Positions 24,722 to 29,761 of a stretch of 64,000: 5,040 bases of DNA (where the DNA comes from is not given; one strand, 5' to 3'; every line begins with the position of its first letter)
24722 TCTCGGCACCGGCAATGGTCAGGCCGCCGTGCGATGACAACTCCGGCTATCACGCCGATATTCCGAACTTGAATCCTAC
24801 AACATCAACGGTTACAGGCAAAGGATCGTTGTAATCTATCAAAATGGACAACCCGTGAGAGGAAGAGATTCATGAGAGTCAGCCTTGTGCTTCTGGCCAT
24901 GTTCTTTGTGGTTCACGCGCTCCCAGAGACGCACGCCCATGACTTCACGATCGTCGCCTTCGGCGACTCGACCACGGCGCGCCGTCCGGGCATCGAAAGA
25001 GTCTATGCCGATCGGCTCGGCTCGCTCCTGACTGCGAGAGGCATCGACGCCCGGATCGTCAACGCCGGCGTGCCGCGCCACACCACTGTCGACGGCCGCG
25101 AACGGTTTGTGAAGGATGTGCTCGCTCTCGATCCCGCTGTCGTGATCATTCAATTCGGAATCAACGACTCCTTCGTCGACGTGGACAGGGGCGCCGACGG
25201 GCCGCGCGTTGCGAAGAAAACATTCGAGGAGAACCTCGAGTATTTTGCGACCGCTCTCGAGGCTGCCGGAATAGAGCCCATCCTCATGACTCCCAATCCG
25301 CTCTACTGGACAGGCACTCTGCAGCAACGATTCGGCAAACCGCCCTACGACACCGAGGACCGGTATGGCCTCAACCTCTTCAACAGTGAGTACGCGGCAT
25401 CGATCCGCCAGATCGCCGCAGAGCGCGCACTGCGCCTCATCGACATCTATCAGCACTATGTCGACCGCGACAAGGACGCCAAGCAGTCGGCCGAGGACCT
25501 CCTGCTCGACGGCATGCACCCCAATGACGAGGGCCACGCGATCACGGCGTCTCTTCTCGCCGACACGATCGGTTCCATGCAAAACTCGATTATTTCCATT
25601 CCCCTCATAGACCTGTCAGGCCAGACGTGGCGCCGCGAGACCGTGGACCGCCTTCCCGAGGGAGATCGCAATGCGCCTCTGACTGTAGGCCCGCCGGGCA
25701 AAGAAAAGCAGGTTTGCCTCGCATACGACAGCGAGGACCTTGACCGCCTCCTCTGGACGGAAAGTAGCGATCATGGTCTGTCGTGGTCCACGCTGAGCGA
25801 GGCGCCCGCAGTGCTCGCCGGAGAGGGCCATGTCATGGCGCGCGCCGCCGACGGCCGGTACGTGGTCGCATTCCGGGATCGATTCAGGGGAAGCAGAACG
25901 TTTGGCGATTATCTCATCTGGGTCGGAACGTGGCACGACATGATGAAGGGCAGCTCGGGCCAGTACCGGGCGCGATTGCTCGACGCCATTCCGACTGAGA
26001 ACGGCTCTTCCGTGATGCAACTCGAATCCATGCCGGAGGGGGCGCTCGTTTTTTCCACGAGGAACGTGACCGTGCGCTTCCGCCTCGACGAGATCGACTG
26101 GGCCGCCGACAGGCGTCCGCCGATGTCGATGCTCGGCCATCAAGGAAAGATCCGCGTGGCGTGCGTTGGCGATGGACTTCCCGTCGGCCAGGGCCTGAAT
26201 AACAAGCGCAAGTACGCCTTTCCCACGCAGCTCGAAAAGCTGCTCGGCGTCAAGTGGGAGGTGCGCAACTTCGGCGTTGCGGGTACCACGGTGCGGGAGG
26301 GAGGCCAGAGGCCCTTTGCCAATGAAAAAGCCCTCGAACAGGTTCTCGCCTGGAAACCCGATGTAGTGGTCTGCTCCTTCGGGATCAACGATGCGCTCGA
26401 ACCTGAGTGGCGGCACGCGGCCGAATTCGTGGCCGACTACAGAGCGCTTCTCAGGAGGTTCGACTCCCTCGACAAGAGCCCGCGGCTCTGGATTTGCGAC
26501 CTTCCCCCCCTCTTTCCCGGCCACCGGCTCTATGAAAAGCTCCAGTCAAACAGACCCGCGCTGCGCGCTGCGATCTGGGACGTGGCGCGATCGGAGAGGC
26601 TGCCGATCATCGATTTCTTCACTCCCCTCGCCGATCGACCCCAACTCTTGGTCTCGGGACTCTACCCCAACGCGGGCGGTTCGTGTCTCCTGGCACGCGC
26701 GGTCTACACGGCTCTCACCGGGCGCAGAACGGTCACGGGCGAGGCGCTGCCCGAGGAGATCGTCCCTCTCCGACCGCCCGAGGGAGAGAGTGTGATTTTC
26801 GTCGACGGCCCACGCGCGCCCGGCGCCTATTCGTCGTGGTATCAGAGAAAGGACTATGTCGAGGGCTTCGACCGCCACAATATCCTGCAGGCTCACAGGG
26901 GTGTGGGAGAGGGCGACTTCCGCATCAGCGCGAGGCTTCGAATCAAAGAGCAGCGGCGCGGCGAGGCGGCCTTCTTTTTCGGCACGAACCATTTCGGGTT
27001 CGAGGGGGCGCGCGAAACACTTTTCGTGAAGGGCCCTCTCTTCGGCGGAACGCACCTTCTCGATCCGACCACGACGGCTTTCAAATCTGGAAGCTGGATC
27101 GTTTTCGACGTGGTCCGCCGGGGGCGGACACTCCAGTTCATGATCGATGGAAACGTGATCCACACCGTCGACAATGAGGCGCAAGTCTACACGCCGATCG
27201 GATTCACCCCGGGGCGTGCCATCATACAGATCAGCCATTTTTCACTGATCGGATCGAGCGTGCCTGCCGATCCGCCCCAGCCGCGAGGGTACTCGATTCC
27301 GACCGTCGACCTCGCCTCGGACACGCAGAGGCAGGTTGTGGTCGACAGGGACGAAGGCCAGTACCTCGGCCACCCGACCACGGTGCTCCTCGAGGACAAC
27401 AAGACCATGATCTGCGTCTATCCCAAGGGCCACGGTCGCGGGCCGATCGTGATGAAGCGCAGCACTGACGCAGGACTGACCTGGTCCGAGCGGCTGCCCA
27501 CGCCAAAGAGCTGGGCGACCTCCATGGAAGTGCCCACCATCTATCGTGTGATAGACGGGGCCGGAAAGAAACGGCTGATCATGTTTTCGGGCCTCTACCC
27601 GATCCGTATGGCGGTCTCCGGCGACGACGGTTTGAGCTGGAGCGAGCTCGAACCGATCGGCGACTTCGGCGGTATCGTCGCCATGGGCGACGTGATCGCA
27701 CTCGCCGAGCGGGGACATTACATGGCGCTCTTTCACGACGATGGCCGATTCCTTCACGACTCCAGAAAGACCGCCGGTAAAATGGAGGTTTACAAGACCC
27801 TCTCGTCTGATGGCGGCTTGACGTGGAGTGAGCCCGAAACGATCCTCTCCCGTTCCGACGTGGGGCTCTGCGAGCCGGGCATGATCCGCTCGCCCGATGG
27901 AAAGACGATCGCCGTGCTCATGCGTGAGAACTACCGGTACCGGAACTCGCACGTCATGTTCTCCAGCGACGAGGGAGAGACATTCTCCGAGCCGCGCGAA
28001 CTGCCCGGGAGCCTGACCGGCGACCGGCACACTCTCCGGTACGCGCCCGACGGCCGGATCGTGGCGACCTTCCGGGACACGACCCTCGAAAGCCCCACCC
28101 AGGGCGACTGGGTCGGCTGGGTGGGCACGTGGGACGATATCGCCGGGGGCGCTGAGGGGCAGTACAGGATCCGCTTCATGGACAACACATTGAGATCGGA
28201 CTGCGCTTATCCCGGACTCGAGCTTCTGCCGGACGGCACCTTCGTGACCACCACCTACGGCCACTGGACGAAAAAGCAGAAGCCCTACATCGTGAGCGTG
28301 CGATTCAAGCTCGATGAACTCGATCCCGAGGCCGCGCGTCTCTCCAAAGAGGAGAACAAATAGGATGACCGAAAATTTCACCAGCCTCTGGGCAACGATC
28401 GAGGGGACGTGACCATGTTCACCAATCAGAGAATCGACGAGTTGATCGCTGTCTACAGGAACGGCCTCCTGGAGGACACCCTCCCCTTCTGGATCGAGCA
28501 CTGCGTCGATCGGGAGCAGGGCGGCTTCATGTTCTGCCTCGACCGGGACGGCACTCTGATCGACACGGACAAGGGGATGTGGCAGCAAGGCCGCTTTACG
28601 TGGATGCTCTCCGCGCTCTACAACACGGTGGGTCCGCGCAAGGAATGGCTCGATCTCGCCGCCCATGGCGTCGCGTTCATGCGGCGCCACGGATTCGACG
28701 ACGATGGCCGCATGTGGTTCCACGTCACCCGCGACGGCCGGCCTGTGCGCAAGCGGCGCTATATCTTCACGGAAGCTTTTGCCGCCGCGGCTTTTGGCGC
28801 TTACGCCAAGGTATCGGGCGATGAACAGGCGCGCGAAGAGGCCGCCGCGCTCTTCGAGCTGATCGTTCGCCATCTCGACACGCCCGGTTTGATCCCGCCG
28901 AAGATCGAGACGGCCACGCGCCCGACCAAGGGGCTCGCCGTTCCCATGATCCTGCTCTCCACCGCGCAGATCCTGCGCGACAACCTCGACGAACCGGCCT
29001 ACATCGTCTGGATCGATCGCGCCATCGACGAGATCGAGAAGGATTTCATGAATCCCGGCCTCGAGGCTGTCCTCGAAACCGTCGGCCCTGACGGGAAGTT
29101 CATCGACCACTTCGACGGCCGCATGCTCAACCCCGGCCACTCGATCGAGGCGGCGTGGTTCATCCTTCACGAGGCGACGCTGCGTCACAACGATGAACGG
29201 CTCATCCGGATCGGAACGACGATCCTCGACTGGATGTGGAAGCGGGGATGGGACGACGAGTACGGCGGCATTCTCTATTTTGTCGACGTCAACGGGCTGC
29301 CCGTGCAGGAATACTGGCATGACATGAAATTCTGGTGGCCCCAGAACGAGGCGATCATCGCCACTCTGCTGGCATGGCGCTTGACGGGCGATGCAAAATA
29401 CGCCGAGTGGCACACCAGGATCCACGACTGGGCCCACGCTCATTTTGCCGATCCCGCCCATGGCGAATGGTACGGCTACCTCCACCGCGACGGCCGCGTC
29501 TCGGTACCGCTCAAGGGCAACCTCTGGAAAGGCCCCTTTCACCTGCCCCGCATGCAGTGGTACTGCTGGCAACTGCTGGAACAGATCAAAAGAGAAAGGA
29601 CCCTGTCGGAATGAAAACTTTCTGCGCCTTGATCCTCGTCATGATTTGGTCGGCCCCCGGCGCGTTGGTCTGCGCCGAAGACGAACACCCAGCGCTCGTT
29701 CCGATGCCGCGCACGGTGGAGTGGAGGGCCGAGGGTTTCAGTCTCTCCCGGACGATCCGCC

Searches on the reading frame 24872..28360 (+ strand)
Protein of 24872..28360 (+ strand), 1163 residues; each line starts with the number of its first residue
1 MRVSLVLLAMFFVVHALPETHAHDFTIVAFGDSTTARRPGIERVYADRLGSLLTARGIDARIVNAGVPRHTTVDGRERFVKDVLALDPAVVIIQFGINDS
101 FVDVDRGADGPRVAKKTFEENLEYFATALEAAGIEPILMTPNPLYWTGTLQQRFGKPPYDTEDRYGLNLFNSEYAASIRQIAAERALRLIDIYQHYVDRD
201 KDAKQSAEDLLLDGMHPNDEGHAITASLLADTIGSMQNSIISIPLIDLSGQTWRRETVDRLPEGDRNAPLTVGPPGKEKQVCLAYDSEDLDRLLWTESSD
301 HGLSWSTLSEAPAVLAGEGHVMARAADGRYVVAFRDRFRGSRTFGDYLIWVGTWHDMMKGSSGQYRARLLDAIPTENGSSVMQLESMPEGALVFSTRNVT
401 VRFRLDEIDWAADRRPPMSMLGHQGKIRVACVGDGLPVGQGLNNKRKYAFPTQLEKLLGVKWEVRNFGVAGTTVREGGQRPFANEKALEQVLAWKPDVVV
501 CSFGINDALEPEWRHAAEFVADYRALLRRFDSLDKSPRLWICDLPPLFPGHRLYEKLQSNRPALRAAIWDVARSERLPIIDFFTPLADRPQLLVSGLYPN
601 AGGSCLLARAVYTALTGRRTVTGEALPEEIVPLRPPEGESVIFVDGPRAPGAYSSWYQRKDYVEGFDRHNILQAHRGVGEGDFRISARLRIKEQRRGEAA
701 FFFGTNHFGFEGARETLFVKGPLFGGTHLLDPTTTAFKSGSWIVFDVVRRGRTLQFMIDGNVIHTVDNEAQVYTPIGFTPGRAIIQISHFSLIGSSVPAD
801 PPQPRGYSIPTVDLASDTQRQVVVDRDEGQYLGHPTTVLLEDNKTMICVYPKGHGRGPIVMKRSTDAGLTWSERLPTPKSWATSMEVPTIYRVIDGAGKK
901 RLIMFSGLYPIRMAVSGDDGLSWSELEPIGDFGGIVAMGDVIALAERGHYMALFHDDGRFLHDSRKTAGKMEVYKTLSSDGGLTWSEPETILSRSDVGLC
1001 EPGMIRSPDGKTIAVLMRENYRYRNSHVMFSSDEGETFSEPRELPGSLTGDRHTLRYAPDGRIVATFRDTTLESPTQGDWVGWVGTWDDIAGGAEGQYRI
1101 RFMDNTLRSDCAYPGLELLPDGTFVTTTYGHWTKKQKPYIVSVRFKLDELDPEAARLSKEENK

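Call 11: search_protein_families(library=pfam, proteins=[window:24872-28360:+], max_evalue=0.00001)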
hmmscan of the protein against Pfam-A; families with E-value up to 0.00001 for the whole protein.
window:24872-28360:+ (1163 aa): 3 families
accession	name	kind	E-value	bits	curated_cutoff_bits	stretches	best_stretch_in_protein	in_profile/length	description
PF13472.12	Lipase_GDSL_2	-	1.6e-43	149.7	32.9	2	29-224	1-178/178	GDSL-like Lipase/Acylhydrolase family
PF00657.28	Lipase_GDSL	-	2.6e-25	90.2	23.6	1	27-228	1-207/208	GDSL-like Lipase/Acylhydrolase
PF13088.12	BNR_2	-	6.1e-15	55.8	31.4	1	820-1042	35-252/277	BNR repeat-like domain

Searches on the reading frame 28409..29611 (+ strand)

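Call 11: search_protein_families(library=pfam, proteins=[window:28409-29611:+], max_evalue=0.00001)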
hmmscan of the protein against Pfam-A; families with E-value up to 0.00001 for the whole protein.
window:28409-29611:+ (401 aa): 1 family
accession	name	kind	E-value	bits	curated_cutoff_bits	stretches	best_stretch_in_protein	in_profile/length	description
PF07221.17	GlcNAc_2-epim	-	2e-59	202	23.4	1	39-370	1-336/347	N-acylglucosamine 2-epimerase (GlcNAc 2-epimerase)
